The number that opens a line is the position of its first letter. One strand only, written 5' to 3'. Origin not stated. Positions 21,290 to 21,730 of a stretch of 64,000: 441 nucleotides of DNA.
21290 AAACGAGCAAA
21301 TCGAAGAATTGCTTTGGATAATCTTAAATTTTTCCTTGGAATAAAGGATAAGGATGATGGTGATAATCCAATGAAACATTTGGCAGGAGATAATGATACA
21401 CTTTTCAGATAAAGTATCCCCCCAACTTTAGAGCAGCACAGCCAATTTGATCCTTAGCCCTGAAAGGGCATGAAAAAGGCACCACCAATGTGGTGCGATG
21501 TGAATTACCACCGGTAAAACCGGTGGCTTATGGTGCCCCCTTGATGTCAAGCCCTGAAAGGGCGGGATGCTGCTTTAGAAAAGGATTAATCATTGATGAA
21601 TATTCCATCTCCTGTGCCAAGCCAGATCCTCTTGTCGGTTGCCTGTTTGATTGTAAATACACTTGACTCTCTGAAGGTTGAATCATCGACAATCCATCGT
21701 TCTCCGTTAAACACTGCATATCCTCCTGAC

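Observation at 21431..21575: Two copies of a conserved four-hairpin ~135-nt element (second copy 26331-26462): candidate novel structured RNA or structured mobile repeat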

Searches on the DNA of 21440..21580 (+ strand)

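Call 39: build_rna_model(alignment_id=A3, structure=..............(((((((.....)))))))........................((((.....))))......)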
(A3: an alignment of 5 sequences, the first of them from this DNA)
Model R1 built from alignment A3 (5 sequences, 76 columns); structure: as given.
model positions 75; base pairs 11; branch points 1; effective number of sequences 2.99; information 0.754 bits per position. Calibrated on 0.2 Mb of random sequence (short: E-values are rough).
structure used (alignment columns):
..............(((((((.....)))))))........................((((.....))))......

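Call 41: search_with_rna_model(model_id=R1, sources=[window, L001, L002, L003, L004, L005, L006, L007, L015, L016, L017, L018, L019, L020, L021, L022, L023, L024, L025, L026, L027, L028, L029, L030, L031, L032, L033, L034, L035, L036, L037, L038, L039, L040, L041, L042, L043, L044, L045, L046, L047, L048, L049, L050, L051, L052, L053, L054, L055, L056, L057, L058, L059, L060, L061, L062, L063, L064, L065, L066, L067, L068, L069, L070, L071, L072, L073, L074, L075, L076, L077, L078, L079, L080, L081, L082, L083, L084, L085, L086, L087, L088, L089, L090, L091, L092, L093, L094, L095], max_evalue=10, show_alignments=10)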
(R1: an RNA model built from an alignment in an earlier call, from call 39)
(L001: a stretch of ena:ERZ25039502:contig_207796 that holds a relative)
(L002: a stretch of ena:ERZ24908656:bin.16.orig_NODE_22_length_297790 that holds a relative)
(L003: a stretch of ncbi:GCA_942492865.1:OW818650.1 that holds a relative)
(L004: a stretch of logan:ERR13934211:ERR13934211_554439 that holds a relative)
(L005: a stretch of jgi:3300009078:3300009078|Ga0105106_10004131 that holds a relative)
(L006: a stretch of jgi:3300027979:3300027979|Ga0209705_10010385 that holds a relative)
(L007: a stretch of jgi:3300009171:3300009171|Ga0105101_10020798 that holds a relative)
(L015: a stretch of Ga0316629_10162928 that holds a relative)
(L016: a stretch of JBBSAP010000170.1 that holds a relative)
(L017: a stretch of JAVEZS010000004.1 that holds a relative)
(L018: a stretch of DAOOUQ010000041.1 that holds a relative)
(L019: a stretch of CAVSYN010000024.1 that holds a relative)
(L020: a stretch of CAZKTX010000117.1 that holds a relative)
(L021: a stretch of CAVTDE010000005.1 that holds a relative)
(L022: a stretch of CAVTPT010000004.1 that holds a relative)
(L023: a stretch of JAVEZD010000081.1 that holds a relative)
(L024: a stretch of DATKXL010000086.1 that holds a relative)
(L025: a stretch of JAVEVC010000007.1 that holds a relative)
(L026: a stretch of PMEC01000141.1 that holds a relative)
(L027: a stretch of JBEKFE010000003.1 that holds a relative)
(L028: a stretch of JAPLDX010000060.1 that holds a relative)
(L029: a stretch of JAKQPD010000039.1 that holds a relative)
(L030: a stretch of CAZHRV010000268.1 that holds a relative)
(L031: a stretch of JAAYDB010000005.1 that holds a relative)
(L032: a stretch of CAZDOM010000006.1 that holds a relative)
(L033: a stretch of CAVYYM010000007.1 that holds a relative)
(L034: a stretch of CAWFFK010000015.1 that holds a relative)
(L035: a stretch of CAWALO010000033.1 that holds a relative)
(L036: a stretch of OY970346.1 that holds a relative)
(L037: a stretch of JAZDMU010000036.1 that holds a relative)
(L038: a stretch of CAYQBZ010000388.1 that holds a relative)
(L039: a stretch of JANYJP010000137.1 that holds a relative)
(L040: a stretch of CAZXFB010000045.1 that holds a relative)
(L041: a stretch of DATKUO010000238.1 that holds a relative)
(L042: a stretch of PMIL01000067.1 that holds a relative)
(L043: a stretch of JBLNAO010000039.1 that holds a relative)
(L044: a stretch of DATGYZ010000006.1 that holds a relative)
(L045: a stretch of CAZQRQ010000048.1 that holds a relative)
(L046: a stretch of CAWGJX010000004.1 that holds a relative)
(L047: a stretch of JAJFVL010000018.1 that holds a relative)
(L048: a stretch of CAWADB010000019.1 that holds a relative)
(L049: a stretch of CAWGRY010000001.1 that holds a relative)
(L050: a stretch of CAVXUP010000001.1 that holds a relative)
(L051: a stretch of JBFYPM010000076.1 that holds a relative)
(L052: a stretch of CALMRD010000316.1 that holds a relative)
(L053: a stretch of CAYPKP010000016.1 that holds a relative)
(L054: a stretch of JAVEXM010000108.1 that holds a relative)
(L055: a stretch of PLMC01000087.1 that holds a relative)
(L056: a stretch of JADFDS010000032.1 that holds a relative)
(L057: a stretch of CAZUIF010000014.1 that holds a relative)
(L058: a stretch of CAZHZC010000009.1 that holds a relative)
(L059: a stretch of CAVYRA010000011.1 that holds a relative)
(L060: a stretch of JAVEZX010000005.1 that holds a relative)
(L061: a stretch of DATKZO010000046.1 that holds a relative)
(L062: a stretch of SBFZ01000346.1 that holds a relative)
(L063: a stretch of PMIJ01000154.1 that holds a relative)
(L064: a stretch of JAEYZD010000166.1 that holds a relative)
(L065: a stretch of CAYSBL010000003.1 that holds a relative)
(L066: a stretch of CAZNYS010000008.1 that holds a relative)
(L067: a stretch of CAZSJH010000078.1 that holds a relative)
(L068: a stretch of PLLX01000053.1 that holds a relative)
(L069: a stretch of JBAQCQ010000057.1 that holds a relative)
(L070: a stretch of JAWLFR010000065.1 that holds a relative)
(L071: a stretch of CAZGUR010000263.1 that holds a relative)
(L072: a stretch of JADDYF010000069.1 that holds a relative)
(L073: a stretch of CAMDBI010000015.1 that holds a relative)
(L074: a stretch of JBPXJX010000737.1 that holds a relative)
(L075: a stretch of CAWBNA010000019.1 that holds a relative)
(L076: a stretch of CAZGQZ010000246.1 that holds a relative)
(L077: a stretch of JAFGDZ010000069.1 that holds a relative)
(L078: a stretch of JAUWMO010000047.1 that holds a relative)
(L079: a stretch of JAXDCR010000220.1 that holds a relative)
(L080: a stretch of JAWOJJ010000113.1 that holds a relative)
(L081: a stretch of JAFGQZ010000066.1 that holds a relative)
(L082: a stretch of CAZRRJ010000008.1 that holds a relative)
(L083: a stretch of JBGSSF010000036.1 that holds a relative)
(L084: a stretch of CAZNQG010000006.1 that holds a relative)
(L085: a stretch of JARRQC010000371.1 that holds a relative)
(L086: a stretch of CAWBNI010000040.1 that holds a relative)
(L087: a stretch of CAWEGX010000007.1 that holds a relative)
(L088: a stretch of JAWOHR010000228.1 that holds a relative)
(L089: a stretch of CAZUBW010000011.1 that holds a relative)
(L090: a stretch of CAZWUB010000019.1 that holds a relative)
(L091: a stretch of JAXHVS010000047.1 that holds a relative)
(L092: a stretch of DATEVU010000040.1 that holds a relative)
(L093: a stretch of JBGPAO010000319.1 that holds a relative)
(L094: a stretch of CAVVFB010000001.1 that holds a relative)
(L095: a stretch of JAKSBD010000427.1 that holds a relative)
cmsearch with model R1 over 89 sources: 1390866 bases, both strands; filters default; matches with E-value up to 10: 13.
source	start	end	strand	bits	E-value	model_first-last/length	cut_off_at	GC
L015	696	770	-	91.8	3.4e-19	1-75/75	no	0.55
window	26381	26455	+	89.5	1.3e-18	1-75/75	no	0.59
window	21495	21569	+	88.3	2.5e-18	1-75/75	no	0.56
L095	7122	7196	+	78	8.6e-16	1-75/75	no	0.51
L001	14831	14904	+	74.1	7.9e-15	1-75/75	no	0.5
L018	378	447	-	25.2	0.0094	1-75/75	no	0.44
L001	10992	11047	+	23.7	0.022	1-75/75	no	0.39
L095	6965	7037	-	21.6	0.076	1-75/75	no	0.47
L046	132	186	+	17.6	0.7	1-75/75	no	0.38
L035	9088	9149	+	17.2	0.9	1-75/75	no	0.5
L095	6263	6335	-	17.1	0.97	1-75/75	no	0.48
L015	790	859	-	16.2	1.6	1-75/75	no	0.44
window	21446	21469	+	16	1.8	46-69/75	no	0.5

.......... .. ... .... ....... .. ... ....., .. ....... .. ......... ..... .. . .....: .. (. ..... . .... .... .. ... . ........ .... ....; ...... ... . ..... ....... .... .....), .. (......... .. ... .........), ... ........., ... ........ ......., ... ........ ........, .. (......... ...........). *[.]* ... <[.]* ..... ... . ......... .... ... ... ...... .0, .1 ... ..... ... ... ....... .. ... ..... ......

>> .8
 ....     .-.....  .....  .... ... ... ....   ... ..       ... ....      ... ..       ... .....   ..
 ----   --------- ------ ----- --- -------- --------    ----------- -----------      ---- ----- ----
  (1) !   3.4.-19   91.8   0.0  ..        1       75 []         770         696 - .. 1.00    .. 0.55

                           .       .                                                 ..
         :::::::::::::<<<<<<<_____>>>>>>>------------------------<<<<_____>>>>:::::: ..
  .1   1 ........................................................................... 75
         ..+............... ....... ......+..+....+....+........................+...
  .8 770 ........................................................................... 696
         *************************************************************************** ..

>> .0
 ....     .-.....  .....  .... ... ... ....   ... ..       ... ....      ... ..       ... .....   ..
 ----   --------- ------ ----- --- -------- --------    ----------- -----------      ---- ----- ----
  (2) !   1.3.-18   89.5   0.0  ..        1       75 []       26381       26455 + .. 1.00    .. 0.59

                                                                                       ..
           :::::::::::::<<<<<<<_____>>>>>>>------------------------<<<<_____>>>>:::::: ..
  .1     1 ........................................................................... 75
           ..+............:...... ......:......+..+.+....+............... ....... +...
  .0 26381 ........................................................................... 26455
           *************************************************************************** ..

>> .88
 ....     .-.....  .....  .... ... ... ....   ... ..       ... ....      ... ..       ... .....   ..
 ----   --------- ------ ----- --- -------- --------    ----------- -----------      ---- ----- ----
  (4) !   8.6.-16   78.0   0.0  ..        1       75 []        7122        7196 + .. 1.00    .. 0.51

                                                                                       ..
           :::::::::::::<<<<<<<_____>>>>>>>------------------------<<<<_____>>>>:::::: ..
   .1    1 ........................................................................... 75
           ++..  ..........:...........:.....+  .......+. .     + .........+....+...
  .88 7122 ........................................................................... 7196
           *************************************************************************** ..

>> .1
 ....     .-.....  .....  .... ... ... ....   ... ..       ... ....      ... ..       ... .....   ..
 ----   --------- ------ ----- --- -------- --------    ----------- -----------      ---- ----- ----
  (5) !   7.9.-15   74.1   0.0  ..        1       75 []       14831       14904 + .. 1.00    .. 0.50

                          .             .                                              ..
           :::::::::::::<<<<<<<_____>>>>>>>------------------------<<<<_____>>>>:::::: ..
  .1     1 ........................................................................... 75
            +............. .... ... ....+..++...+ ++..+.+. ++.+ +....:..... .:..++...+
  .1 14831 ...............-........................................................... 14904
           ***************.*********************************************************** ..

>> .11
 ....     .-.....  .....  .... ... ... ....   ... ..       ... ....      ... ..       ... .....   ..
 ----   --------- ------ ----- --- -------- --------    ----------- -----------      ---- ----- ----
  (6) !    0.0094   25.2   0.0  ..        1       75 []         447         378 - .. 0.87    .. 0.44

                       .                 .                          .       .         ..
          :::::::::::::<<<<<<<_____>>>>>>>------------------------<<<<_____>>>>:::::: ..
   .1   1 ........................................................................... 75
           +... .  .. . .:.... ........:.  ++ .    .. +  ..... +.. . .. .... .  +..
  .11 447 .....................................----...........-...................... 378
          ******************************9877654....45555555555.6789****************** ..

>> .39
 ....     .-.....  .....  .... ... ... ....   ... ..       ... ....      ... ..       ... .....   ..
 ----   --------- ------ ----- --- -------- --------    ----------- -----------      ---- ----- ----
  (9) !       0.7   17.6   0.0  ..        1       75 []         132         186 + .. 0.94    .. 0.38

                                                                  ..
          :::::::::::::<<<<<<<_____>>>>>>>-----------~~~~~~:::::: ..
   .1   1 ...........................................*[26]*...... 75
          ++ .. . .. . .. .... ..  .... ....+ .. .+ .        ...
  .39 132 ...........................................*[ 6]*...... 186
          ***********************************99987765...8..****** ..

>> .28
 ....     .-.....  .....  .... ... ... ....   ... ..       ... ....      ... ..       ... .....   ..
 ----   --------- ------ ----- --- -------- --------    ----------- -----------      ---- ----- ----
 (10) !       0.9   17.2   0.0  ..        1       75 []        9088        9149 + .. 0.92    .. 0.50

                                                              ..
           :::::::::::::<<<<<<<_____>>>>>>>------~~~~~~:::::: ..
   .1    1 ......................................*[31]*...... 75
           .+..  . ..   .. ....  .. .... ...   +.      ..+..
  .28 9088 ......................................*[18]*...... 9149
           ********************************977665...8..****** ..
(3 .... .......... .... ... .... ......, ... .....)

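Call 53: search_with_rna_model(model_id=R1, sources=[L101, L102, L103, L109, L005, L006, L007], max_evalue=10, filters=off, show_alignments=4)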
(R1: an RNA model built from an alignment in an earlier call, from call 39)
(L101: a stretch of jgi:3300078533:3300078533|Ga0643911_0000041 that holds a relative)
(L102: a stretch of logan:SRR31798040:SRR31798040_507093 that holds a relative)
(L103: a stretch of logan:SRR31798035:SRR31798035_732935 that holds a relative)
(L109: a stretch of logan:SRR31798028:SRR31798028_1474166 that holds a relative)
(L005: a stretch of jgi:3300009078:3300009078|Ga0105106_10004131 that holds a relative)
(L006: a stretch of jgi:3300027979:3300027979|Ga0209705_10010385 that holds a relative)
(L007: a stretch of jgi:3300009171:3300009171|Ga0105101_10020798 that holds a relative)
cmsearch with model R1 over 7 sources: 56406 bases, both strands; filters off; matches with E-value up to 10: 19.
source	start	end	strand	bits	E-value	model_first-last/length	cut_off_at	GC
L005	6132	6196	-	13.2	0.36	1-75/75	no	0.4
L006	892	956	-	13.2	0.36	1-75/75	no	0.4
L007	1642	1706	-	13.2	0.36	1-75/75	no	0.4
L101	18709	18766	+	12.5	0.52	1-75/75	no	0.52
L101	4972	5032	+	12.3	0.6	1-75/75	no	0.36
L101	13350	13437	-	11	1.2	1-75/75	no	0.42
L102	4290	4307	-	10.1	2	1-75/75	no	0.06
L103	2923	2940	-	10.1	2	1-75/75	no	0.06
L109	42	59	-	10.1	2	1-75/75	no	0.06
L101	17263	17282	+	9.5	2.9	1-75/75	no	0.3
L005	9431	9449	-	9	4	1-75/75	no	0.37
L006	4191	4209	-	9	4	1-75/75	no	0.37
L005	4110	4161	+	8.3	5.8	1-75/75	no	0.27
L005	1432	1449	-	8.2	6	1-75/75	no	0.17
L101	13467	13526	+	7.9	7.2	1-75/75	no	0.45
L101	13937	14004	-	7.8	7.7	1-75/75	no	0.38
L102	1382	1401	+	7.7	8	1-75/75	no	0.15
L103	15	34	+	7.7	8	1-75/75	no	0.15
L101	10314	10343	+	7.5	9.3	1-75/75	no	0.3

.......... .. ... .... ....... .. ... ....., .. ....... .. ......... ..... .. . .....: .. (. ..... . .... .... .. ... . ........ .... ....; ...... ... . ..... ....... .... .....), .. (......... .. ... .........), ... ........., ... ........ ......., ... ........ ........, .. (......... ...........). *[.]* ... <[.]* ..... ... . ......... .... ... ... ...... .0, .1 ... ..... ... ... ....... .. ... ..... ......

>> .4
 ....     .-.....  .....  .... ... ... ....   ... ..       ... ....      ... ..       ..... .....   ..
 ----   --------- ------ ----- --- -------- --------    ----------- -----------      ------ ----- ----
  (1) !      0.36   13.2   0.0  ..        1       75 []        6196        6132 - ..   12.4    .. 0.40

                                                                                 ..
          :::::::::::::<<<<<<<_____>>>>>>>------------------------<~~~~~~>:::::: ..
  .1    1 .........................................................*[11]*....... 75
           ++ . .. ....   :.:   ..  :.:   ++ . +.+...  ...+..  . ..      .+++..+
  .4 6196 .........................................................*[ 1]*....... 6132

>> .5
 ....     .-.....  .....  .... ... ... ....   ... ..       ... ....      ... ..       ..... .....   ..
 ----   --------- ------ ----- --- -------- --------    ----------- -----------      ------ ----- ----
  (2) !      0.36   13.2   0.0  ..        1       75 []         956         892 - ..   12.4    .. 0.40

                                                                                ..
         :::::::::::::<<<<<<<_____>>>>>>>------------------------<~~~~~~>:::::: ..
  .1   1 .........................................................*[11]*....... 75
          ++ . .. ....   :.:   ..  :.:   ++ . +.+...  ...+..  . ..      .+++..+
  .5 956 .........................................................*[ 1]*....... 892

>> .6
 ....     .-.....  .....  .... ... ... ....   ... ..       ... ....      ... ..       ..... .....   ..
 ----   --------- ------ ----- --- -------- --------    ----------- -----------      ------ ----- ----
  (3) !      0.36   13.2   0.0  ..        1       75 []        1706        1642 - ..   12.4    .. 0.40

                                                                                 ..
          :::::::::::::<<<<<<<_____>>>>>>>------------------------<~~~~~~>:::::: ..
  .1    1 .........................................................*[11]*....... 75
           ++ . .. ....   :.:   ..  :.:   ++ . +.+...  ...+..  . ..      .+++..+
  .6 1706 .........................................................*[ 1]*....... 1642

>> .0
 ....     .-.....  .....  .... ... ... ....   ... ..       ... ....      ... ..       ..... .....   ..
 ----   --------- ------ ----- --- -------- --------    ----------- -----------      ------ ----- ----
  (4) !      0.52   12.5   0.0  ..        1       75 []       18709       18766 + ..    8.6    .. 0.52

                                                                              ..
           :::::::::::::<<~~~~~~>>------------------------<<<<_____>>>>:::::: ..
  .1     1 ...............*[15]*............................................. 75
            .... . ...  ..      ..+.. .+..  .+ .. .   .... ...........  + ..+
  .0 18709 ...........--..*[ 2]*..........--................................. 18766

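Call 61: search_dna_similar(query=window:21440-21580:+, collection=plasmids, mode=distant, max_evalue=1, max_rows=10)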
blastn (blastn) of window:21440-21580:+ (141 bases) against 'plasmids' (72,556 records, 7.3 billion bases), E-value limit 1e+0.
Records with a match: 1; places in all: 1; records where one place covers at least 80% of the query: 0.
Best place of each record, by identity: 90-95% 1.
By first word of the organism name: Microvirga 1.
By predicted mobility (MOB-suite, as given by PLSDB): non-mobilizable 1.
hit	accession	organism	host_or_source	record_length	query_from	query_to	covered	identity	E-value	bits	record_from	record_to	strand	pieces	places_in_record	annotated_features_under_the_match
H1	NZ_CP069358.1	Microvirga sp. VF16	Vachellia farnesiana,Cell culture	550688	31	57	19%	92.6%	4e-1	41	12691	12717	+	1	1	glycosyltransferase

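Call 62: search_dna_similar(query=window:21440-21580:+, collection=phages, mode=distant, max_evalue=1, max_rows=10)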
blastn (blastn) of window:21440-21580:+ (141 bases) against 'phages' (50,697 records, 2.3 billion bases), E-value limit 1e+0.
No match.
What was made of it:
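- Tried and rejected: Phage and plasmid BLAST (calls 61, 62).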
